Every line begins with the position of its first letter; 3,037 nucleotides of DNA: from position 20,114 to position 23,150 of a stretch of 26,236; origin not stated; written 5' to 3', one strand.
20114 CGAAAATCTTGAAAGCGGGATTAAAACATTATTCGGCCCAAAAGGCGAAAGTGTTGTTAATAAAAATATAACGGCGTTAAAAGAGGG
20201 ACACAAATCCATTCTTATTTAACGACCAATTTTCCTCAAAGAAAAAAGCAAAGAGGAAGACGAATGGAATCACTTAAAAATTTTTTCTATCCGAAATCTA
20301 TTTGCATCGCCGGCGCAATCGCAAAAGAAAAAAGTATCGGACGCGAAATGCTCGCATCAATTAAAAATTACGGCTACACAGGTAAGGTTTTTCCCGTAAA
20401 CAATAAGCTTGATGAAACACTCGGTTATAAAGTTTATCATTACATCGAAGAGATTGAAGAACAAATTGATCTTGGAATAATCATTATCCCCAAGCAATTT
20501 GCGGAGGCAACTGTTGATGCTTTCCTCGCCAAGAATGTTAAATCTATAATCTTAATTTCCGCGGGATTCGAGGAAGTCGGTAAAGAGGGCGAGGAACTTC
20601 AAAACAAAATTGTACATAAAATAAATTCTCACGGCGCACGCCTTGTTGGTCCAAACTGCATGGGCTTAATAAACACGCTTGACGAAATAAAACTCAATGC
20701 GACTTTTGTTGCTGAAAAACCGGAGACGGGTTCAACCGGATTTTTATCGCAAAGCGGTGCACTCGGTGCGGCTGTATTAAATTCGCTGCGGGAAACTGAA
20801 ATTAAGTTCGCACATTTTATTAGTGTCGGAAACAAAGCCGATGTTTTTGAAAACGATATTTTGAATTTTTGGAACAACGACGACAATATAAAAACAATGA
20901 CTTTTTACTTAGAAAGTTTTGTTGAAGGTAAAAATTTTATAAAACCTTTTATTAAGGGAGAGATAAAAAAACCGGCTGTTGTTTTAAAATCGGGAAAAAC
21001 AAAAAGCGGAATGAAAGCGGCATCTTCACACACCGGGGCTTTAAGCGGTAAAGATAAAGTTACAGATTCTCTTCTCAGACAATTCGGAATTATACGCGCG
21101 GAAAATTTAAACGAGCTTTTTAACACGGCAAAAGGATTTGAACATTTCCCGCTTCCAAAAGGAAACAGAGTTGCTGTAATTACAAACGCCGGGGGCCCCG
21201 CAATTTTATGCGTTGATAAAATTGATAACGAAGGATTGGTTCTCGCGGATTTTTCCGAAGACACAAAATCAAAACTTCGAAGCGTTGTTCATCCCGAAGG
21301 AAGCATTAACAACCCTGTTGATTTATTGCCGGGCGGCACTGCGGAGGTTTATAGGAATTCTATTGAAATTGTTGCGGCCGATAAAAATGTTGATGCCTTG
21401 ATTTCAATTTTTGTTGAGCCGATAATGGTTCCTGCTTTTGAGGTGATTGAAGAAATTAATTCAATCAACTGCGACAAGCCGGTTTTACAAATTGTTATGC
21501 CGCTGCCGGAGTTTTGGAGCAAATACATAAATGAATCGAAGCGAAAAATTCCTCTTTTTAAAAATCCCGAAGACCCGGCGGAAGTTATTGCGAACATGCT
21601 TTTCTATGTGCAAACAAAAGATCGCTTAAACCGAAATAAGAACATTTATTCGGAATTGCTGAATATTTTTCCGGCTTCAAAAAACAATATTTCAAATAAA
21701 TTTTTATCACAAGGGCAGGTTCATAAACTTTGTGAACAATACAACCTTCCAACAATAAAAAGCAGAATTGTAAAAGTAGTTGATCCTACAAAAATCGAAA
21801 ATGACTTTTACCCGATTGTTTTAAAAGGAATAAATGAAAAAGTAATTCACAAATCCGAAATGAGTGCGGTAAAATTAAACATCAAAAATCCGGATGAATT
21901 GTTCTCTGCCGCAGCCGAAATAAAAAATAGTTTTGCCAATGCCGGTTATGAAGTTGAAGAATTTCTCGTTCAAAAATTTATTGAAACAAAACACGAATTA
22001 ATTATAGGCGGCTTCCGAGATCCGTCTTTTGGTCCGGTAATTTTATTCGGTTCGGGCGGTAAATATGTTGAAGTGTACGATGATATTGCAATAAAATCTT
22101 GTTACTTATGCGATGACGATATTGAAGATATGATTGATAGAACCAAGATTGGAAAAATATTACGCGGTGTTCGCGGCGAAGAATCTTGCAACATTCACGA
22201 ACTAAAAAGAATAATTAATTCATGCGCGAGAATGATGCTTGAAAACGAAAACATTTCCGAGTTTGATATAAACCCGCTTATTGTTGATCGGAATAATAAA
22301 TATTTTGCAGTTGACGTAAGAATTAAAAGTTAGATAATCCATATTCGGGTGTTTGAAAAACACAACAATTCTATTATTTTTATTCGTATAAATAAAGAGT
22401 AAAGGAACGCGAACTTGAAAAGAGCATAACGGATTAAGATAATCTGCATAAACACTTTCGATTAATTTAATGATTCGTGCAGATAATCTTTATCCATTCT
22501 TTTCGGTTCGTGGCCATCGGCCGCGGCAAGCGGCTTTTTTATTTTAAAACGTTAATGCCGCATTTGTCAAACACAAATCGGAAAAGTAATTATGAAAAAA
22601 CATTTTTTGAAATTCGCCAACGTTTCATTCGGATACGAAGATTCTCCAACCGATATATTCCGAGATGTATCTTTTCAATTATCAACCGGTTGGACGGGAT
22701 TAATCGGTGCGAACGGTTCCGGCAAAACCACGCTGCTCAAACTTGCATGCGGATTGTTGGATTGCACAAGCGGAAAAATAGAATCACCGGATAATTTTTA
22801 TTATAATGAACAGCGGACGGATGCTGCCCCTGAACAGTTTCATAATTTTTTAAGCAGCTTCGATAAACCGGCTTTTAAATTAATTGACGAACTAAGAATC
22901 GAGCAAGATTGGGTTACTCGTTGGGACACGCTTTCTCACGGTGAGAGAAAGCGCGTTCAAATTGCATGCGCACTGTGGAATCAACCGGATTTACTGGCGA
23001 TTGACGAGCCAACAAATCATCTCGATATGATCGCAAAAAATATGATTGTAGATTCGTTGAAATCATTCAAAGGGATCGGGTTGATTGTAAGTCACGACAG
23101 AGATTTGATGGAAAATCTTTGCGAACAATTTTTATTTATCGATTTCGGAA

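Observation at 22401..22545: Complete uORF-controlled transcription attenuator in front of an ABC-F gene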

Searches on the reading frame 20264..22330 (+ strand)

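Call 4: search_protein_families(library=ncbifam, proteins=[window:20264-22330:+])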
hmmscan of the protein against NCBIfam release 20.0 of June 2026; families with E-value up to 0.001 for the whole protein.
window:20264-22330:+ (689 aa): 7 families
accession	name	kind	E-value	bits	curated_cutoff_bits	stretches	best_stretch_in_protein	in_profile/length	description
TIGR02717.1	AcCoA-syn-alpha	equivalog_domain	7.8e-134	446.7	567.15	1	4-446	1-444/447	acetate--CoA ligase alpha subunit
NF045493.1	HydDutCoALig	equivalog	2.8e-125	419.5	1300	1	6-687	5-696/698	4-hydroxybutyrate--CoA ligase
NF045494.1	AcCoALig_Archglob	equivalog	4.1e-117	392.3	1200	2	2-448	216-662/665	acetate--CoA ligase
NF045492.1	HydPropCoALig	equivalog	1e-107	361.2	1300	2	4-399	248-648/700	3-hydroxypropionate--CoA ligase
NF004230.0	PRK05678.1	equivalog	3.3e-13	49.5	336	1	52-284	48-279/291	succinate--CoA ligase subunit alpha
TIGR01019.1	sucCoAalpha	subfamily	3.2e-12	46.4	353.2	1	51-277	45-270/286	succinate--CoA ligase subunit alpha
NF001913.0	PRK00696.1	equivalog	3.9e-05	22.8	370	0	544-688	67-217/388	ADP-forming succinate--CoA ligase subunit beta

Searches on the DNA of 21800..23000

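Call 5: search_rna_families(source=window, start=21800, end=23000, threshold=evalue, max_evalue=10)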
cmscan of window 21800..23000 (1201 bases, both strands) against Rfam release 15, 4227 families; matches with E-value up to 10: 9.
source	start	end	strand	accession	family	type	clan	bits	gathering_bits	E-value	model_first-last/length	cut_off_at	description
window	22583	22686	-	RF01216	snR87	Gene; snRNA; snoRNA; CD-box;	CL00046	18.3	37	4.2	1-109/109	no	Small nucleolar RNA snR87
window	22499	22540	+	RF01394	isrK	Gene; sRNA;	-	17.8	50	0.37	1-77/77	no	isrK Hfq binding RNA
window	22415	22504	-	RF02430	SpF19_sRNA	Gene; sRNA;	-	17.5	60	6.3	1-99/99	no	Streptococcus sRNA SpF19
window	21943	21991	-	RF02054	STnc420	Gene; sRNA;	-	17.4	70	3.2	1-58/58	no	Salmonella enterica sRNA STnc420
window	22542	22612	+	RF01191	SNORD121A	Gene; snRNA; snoRNA; CD-box;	-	17.4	44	5.6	1-82/82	no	Small nucleolar RNA SNORD121A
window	22526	22638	+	RF00586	SNORA12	Gene; snRNA; snoRNA; HACA-box;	-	15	45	3.6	1-148/148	no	Small nucleolar RNA SNORA12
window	22601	22690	-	RF01767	SAM-III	Cis-reg; riboswitch;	-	14.4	45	8.1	1-82/82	no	SAM-III riboswitch aptamer (SMK box)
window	22407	22513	+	RF04207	MIR5048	Gene; miRNA;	-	13.2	160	2.1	1-356/356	no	MIR5048 microRNA precursor family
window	22430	22496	-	RF04207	MIR5048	Gene; miRNA;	-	12.9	160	2.5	1-356/356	no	MIR5048 microRNA precursor family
